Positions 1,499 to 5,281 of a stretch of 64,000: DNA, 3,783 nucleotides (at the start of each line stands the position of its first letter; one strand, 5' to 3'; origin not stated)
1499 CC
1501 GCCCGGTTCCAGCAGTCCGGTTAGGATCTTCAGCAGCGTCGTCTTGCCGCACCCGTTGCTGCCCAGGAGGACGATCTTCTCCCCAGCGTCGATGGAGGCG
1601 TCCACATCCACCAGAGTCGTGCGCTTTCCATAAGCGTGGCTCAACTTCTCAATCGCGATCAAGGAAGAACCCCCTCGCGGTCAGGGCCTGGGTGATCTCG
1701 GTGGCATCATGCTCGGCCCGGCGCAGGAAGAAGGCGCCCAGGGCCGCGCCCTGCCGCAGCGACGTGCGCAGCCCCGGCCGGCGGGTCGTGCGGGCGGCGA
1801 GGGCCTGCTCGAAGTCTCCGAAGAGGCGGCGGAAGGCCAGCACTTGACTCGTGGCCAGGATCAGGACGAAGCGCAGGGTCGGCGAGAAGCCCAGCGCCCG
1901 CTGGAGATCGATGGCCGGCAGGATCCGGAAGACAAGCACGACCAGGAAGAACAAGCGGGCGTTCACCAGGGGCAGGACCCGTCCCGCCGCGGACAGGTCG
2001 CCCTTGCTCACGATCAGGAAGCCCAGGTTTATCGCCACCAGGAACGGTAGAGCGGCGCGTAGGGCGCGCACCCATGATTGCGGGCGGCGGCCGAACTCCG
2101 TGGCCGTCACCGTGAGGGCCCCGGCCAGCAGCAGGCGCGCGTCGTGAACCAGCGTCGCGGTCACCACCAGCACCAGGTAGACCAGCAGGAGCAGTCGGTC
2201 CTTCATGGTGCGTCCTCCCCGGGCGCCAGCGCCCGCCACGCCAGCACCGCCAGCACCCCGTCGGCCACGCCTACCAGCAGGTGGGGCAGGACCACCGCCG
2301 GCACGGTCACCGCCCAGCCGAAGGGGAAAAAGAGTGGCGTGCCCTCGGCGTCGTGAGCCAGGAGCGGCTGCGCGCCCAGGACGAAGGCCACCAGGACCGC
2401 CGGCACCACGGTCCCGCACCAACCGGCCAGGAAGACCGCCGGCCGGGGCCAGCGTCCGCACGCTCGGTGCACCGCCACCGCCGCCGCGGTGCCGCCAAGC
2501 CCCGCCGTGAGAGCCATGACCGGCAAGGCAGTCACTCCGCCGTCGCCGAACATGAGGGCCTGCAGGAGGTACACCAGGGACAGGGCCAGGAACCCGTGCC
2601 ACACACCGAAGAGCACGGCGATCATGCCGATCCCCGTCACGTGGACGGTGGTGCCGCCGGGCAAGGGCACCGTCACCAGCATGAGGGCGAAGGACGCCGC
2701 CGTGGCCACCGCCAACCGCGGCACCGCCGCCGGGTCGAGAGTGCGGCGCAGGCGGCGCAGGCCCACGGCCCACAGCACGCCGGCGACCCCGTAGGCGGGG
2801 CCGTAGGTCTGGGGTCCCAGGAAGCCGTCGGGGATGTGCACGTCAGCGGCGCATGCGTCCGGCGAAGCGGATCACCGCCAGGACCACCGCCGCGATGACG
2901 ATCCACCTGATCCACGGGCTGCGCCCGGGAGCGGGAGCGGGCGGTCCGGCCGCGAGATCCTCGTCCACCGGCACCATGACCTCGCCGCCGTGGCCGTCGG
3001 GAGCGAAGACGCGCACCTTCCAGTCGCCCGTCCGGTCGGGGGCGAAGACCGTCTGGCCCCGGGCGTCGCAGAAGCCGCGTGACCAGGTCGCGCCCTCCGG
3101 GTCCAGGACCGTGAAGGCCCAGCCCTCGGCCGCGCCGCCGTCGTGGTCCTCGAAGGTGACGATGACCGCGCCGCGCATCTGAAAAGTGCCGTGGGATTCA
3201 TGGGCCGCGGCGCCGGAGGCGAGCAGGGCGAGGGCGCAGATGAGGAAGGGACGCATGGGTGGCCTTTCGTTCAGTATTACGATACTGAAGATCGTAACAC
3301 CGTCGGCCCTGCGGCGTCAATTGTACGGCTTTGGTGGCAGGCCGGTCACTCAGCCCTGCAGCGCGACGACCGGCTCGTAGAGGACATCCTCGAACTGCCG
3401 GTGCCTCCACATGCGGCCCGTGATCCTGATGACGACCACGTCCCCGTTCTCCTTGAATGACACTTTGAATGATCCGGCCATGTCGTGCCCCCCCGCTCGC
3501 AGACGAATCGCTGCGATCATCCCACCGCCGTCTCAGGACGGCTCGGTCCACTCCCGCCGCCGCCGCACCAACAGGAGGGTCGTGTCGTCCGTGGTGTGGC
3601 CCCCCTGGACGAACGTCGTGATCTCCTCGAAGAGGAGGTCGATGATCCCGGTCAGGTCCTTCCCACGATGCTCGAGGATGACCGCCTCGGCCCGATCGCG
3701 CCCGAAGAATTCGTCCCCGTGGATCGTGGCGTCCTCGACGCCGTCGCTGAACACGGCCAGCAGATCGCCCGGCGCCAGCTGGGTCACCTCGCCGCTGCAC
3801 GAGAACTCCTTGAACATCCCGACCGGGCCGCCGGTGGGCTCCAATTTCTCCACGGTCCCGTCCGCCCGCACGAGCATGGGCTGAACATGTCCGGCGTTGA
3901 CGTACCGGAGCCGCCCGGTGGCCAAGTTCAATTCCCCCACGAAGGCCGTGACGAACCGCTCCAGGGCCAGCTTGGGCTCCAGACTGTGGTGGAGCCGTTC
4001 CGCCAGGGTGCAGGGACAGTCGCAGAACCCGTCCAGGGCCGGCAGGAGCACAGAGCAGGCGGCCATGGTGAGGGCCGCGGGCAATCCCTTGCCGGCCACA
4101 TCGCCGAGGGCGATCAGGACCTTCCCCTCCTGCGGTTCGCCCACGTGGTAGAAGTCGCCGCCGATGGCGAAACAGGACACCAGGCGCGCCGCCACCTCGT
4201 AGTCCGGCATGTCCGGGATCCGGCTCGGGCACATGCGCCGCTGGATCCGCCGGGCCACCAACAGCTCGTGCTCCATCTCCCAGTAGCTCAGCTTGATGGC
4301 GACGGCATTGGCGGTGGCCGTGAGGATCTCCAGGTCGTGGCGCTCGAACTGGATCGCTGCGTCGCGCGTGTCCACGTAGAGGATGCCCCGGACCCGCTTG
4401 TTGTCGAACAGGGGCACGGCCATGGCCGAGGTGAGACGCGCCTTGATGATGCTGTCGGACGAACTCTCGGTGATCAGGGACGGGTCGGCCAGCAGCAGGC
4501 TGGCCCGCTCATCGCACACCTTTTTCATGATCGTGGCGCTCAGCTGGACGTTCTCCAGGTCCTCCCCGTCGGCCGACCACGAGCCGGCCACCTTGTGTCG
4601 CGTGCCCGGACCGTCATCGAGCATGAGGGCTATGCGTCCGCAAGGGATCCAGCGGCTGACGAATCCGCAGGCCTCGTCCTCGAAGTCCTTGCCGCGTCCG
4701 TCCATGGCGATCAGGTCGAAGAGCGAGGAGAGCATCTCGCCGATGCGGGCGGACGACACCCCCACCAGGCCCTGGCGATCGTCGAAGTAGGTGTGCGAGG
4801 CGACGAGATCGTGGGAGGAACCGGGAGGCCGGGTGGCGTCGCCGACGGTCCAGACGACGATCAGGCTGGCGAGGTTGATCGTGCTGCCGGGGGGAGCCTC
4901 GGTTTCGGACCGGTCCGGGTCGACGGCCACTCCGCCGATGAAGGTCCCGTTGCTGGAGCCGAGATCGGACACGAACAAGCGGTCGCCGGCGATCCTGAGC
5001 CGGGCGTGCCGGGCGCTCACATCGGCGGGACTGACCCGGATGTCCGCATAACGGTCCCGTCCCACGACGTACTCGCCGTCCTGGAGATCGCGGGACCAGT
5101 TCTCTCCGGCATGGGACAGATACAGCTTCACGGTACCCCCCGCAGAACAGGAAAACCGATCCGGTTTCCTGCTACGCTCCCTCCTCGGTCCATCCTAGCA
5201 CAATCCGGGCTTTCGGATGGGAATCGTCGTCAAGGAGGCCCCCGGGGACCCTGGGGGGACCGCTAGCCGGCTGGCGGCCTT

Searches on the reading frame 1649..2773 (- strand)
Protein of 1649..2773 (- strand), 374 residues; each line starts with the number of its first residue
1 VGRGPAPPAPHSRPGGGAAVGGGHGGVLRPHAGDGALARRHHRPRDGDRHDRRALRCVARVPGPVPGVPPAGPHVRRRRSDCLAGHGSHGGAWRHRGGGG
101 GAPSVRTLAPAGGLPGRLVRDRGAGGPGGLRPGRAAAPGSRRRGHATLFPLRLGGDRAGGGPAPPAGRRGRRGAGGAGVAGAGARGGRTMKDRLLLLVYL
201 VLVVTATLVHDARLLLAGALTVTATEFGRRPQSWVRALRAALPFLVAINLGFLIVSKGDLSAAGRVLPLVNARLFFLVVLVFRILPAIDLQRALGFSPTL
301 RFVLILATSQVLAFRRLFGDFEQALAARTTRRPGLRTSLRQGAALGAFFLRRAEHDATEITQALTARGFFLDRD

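Call 76: find_encoding_contigs(protein=window:1649-2773:-, flank=10000, max_places=2)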
Protein window:1649-2773:- (374 aa): no gene with exactly this product is on record in the collection.

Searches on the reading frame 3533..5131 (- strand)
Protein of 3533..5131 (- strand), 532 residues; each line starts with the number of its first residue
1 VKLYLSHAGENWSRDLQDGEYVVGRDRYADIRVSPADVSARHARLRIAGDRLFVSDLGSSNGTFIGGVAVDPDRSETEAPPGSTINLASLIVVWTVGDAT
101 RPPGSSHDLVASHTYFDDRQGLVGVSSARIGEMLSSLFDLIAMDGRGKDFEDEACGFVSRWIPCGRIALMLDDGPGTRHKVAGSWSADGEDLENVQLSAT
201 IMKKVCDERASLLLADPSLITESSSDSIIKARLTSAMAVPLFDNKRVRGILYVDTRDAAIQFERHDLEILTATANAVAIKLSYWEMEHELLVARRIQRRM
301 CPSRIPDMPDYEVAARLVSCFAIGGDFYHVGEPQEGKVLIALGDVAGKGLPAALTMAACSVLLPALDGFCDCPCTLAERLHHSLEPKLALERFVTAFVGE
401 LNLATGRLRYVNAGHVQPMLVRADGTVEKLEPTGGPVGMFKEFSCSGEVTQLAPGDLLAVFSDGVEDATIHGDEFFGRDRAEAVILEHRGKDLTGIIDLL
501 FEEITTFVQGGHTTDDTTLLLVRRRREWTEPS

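Call 42: search_protein_families(library=pfam, proteins=[window:3533-5131:-], max_evalue=0.00001)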
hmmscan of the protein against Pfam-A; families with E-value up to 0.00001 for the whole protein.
window:3533-5131:- (532 aa): 5 families
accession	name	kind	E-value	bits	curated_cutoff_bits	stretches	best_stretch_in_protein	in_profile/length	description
PF07228.17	SpoIIE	-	2.9e-44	151.7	25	1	335-525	2-192/192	Stage II sporulation protein E (SpoIIE)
PF00498.31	FHA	-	1.8e-13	51.2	20.7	1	21-87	1-66/67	FHA domain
PF16697.10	Yop-YscD_cpl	-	1.3e-09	38.6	33.2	1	13-86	11-82/94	Inner membrane component of T3SS, cytoplasmic domain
PF01590.32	GAF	-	1.6e-07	32.4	22.4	1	164-280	19-132/133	GAF domain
PF13185.12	GAF_2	-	3.4e-07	31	28.6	1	168-279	25-133/136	GAF domain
